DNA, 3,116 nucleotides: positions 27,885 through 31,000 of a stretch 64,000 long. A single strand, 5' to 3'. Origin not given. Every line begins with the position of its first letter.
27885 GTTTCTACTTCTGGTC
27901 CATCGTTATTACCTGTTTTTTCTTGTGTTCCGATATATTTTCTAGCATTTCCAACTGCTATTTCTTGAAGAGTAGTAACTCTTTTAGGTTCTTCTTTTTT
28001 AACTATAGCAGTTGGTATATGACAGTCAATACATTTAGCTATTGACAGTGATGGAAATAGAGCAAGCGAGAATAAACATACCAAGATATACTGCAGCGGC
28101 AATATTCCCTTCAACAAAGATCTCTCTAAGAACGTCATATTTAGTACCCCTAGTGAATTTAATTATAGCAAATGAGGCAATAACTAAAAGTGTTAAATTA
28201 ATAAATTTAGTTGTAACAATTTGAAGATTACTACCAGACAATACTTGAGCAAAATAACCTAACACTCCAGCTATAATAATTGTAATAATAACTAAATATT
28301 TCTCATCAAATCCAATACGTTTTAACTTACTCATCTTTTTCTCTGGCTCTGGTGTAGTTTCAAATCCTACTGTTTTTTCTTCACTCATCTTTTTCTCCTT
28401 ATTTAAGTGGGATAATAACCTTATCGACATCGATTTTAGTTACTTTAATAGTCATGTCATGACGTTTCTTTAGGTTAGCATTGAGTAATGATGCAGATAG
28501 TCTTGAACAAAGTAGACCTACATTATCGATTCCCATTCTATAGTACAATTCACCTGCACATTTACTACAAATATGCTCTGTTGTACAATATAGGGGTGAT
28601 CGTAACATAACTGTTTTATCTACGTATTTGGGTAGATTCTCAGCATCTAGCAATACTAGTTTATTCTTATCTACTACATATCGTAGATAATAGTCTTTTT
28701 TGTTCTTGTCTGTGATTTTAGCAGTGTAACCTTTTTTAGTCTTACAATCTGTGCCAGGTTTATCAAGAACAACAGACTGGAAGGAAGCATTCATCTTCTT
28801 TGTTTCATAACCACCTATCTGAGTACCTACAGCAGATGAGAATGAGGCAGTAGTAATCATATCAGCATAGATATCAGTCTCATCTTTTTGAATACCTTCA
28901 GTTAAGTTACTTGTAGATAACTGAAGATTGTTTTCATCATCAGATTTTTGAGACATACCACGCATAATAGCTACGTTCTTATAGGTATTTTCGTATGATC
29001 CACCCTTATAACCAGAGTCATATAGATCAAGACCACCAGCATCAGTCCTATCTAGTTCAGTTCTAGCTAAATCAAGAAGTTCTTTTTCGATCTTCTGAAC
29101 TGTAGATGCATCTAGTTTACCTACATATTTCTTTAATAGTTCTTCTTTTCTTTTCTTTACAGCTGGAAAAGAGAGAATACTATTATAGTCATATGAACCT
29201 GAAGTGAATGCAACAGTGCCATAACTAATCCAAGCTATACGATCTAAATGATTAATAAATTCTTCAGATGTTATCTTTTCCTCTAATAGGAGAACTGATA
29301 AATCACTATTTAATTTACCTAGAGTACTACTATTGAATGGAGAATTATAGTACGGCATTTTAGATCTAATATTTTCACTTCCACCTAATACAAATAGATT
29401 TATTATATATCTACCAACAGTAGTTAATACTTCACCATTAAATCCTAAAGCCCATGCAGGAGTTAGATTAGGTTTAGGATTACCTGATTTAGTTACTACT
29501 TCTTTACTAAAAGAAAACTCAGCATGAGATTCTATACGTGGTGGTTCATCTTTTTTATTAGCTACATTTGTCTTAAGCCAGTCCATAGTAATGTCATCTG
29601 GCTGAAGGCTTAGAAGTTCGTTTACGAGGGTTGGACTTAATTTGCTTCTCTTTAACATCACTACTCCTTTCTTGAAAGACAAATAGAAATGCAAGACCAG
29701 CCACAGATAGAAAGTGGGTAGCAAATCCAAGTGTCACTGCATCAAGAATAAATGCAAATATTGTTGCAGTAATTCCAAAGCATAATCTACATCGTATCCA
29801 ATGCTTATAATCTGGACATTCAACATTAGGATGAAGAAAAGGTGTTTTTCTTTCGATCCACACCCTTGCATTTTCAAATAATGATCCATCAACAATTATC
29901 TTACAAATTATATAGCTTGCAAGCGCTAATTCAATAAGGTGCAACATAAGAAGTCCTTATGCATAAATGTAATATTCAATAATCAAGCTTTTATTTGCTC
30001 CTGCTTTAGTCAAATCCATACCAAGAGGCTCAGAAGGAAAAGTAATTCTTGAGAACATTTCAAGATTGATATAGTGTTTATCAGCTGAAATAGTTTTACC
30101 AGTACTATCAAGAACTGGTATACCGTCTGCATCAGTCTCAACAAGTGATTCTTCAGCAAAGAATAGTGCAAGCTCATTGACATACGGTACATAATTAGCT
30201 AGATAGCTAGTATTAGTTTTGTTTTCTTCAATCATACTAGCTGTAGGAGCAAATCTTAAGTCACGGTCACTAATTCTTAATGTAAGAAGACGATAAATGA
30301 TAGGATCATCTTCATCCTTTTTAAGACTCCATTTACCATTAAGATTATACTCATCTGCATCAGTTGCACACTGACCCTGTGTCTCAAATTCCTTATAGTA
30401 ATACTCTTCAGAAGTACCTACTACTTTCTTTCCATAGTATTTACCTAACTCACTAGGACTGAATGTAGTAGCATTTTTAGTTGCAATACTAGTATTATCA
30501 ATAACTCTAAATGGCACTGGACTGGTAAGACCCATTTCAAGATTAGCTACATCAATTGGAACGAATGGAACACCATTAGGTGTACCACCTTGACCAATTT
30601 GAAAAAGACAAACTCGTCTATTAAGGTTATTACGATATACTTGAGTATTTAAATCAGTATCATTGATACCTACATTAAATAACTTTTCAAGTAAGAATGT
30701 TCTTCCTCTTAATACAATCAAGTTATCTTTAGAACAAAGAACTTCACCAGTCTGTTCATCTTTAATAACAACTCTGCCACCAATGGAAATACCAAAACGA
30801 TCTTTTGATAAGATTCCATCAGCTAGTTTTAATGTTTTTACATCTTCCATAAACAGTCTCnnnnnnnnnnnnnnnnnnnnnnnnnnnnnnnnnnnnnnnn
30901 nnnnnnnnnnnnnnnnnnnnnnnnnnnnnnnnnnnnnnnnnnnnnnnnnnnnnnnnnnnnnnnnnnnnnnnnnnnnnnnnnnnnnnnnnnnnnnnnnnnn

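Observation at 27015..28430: Phage-borne triheme cytochrome c7 (PpcA-like) next to a CHAP-like peptidase that carries a CxxCH motif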

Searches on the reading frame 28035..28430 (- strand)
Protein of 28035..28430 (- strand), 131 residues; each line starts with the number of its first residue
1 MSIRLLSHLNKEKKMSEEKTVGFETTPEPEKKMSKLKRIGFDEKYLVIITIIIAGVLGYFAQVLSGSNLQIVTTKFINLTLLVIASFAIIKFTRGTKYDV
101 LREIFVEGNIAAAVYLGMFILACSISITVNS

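Call 3: search_protein_families(library=pfam, proteins=[window:28035-28430:-], max_evalue=0.1)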
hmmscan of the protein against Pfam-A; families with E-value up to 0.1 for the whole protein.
window:28035-28430:- (131 aa): 1 family
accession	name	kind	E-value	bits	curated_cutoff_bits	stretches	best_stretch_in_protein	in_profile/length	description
PF03994.20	DUF350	-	0.00073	20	26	1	46-127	54-129/133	Domain of Unknown Function (DUF350)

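Call 8: search_protein_families(library=phrogs, proteins=[window:28035-28430:-], max_evalue=0.01)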
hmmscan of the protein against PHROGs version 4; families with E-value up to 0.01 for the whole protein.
window:28035-28430:- (131 aa): 1 family
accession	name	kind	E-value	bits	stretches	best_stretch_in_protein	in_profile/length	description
phrog_19534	-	moron, auxiliary metabolic gene and host takeover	0.0041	17.2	1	39-94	333-386/425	glucosyltransferase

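Call 91: search_protein_families(library=ncbifam, proteins=[window:28035-28388:-], max_evalue=0.05)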
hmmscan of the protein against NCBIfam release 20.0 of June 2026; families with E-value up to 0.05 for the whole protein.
window:28035-28388:- (117 aa): 0 families

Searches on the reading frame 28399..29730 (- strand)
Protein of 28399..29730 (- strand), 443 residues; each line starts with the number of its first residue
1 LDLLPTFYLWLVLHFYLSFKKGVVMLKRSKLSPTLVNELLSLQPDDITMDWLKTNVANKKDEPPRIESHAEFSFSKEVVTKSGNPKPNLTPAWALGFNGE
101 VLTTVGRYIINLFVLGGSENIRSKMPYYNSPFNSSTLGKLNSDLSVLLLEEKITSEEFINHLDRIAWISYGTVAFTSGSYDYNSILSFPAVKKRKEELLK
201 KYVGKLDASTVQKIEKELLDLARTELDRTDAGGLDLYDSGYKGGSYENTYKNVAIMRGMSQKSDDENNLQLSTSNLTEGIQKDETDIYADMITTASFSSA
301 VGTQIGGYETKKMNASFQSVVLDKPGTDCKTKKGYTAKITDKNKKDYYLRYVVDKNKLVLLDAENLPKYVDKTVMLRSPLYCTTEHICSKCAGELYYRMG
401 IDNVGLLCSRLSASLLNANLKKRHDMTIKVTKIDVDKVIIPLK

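Call 3: search_protein_families(library=pfam, proteins=[window:28399-29730:-], max_evalue=0.1)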
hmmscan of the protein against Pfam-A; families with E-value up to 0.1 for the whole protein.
window:28399-29730:- (443 aa): 1 family
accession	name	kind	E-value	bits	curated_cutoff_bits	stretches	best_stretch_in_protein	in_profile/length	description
PF09893.14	DUF2120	-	0.059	13.9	25.3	0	251-307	23-77/136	Uncharacterized protein conserved in archaea (DUF2120)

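Call 8: search_protein_families(library=phrogs, proteins=[window:28399-29730:-], max_evalue=0.01)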
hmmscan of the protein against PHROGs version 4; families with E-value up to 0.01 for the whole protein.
window:28399-29730:- (443 aa): 2 families
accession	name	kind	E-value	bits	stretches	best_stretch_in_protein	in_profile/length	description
phrog_2962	-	DNA, RNA and nucleotide metabolism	3.5e-68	231.3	1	88-439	82-432/433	RNA polymerase beta subunit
phrog_3015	-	DNA, RNA and nucleotide metabolism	4.4e-11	42.9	1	307-425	251-375/653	RNA polymerase beta subunit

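Call 22: find_related_loci(query=window:28399-29730:-, collection=viral_contigs, flank=6000)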
Query window:28399-29730:- (443 aa) in viral_contigs; peptide patterns used: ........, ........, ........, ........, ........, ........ (x = any residue, [..] = any of these).
18 stretches matched a pattern, but none encodes a relative of the query by tblastn (E <= 1e-3).

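Call 65: find_homologous_proteins(query=window:28399-29661:-, max_evalue=1e-10)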
Query window:28399-29661:- (420 aa): 126 proteins with E <= 1e-10 among 8000 candidates; the best 120 are listed.
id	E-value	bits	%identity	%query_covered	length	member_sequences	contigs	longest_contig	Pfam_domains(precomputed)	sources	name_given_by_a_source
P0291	1.2e-259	879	100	94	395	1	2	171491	-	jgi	jgi:hypothetical protein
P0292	2.0e-194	664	70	100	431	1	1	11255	-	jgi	jgi:hypothetical protein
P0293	1.1e-89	320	42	97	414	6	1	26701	-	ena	-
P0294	2.1e-89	319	41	97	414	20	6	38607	-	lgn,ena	-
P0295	5.1e-86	307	46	79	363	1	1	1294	-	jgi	jgi:hypothetical protein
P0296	1.6e-85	306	41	98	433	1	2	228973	-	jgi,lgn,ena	-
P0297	8.2e-85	303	45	80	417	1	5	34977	-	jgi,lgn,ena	-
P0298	4.0e-84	301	42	95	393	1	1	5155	-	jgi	jgi:hypothetical protein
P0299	5.2e-84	301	41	98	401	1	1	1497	-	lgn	-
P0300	8.4e-84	300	41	96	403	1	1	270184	-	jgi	jgi:hypothetical protein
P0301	3.0e-83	298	42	98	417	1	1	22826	-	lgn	-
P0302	6.1e-83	297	42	98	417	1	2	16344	-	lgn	-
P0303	1.8e-82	296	39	98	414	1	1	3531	-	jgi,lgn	jgi:hypothetical protein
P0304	4.2e-82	295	40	98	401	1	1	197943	-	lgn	-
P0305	8.7e-82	294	40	98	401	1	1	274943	-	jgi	jgi:hypothetical protein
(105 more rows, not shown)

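Call 66: find_encoding_contigs(protein=P0292, flank=10000, max_places=2)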
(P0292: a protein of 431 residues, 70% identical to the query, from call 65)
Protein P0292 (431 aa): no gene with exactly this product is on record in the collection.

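Call 69: find_related_loci(query=A5, collection=metagenome_contigs, flank=10000)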
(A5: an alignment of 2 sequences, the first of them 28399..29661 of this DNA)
Query A5 (420 aa) in metagenome_contigs; peptide patterns used: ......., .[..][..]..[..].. (x = any residue, [..] = any of these).
211 stretches matched a pattern; 2 encode a relative of the query (tblastn E <= 1e-3); 2 distinct loci.
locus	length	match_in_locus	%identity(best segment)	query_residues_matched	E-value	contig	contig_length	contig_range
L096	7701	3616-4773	41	7-411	3e-83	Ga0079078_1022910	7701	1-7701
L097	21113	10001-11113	32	32-417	2e-58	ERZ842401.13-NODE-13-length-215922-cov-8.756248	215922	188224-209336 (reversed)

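Call 74: find_related_loci(query=A5, collection=viral_contigs, flank=10000)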
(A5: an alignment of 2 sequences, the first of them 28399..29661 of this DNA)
Query A5 (420 aa) in viral_contigs; peptide patterns used: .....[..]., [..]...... (x = any residue, [..] = any of these).
175 stretches matched a pattern, but none encodes a relative of the query by tblastn (E <= 1e-3).

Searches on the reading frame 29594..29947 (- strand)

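Call 3: search_protein_families(library=pfam, proteins=[window:29594-29947:-], max_evalue=0.1)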
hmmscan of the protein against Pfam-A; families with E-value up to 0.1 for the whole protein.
window:29594-29947:- (117 aa): 1 family
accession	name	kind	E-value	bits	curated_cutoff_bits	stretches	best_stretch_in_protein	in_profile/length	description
PF16311.10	TMEM100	-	0.056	13.5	34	1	48-88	51-93/133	Transmembrane protein 100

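Call 8: search_protein_families(library=phrogs, proteins=[window:29594-29947:-], max_evalue=0.01)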
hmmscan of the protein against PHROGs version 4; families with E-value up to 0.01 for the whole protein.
window:29594-29947:- (117 aa): 0 families

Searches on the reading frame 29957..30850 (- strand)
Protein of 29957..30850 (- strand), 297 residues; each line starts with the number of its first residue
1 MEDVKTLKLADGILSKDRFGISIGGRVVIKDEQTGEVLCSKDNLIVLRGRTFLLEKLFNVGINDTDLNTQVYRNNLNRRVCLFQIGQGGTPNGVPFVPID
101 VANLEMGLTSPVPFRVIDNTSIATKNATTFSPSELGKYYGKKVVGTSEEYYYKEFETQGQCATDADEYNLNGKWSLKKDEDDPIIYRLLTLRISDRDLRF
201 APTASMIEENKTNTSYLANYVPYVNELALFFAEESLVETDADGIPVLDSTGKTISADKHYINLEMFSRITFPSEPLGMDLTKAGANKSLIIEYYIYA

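Call 3: search_protein_families(library=pfam, proteins=[window:29957-30850:-], max_evalue=0.1)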
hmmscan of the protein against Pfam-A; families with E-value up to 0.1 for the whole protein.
window:29957-30850:- (297 aa): 0 families

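Call 8: search_protein_families(library=phrogs, proteins=[window:29957-30850:-], max_evalue=0.01)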
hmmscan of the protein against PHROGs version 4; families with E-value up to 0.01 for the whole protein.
window:29957-30850:- (297 aa): 1 family
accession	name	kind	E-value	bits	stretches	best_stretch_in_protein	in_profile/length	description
phrog_19418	-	head and packaging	4.1e-35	122.9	2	15-187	18-195/244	virion structural protein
